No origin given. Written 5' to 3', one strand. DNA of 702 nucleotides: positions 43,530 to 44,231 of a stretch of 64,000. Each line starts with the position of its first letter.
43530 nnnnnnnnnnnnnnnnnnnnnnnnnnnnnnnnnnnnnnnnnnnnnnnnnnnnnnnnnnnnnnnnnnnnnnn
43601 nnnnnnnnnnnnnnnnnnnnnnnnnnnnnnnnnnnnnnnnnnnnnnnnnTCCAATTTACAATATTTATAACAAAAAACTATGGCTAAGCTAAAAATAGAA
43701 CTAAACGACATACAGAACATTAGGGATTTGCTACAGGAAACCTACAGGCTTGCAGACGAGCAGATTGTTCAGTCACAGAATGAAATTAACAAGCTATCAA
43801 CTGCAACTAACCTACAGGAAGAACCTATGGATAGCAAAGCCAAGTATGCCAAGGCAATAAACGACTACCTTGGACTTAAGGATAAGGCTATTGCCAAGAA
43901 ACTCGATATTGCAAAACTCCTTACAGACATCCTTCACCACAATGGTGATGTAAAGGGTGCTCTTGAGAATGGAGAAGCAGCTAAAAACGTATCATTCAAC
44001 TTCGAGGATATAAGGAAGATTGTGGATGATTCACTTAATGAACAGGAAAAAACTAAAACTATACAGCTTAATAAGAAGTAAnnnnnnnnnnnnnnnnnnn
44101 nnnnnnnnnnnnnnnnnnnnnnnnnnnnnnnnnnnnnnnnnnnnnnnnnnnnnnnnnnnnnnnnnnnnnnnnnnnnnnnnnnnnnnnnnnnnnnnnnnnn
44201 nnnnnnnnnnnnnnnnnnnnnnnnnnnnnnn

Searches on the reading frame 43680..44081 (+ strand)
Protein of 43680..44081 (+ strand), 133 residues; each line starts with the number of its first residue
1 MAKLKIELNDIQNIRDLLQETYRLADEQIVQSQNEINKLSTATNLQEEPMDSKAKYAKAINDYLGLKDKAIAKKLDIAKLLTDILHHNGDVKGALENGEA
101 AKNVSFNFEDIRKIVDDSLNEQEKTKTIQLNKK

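Call 5: search_protein_families(library=pfam, proteins=[window:43680-44081:+], max_evalue=1)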
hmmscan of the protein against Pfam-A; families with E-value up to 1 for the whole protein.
window:43680-44081:+ (133 aa): 2 families
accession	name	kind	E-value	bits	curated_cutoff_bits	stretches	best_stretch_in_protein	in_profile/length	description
PF10167.14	BORCS8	-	0.028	14.8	25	1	69-127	43-101/112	BLOC-1-related complex sub-unit 8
PF08586.15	Rsc14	-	0.25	12.6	25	0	90-130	4-44/99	RSC complex, Rsc14/Ldb7 subunit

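Call 6: search_protein_families(library=phrogs, proteins=[window:43680-44081:+], max_evalue=0.01)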
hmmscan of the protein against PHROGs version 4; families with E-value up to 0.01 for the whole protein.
window:43680-44081:+ (133 aa): 0 families

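Call 60: search_solved_structures(query=A4, max_evalue=10, show_alignments=0)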
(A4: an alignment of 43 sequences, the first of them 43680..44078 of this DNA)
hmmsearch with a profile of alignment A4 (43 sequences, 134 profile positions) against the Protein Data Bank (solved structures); distinct sequences matched with E-value up to 10: 9.
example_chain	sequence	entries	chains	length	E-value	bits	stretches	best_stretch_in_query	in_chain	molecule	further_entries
5cwn_A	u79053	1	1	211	0.14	15.6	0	69-109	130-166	Designed helical repeat protein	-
9x1l_G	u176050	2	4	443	0.65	13.4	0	14-65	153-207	5'-3' nuclease, encoded next to Rad50 and Mre11 homologs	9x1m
9x1n_G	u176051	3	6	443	0.65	13.4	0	14-65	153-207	5'-3' nuclease, encoded next to Rad50 and Mre11 homologs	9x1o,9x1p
1ti8_B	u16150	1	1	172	0.72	13.3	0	38-125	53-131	hemagglutinin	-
9i15_Q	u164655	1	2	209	0.81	13.1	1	24-73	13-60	Isoform 2 of Protein SET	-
7mto_A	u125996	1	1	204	0.82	13.1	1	24-73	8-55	Isoform 2 of Protein SET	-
5jw3_B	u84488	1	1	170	1.3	12.4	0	38-125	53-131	Hemagglutinin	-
9e5c_7s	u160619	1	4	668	7.8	9.9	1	11-90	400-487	Outer dynein arm docking complex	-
2e50_A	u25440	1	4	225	8.9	9.7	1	23-73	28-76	Protein SET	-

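Call 61: search_protein_families(library=phrogs, alignment_id=A4, max_evalue=0.01)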
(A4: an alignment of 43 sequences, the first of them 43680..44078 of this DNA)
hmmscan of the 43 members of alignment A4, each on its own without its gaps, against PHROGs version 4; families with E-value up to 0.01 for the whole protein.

A. member 1, window:43680-44078:+ (133 aa): 0 families

B. families by the number of members that match (of 43 scanned): 16 families
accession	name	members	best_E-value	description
phrog_30951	-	2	0.0005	-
phrog_38754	-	2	0.0014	-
phrog_23912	-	2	0.0044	-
phrog_29401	-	2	0.0044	-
phrog_33331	-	1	0.0027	-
phrog_23298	-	1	0.0031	-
phrog_16312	-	1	0.0055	-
phrog_16833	-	1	0.0055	-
phrog_13134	-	1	0.0058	-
phrog_26398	-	1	0.0065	-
phrog_1855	-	1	0.0069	DdrA-like anti-restriction protein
phrog_3567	-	1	0.0069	-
phrog_7265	-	1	0.0072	-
phrog_13900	-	1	0.0079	minor head protein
phrog_18863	-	1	0.0094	-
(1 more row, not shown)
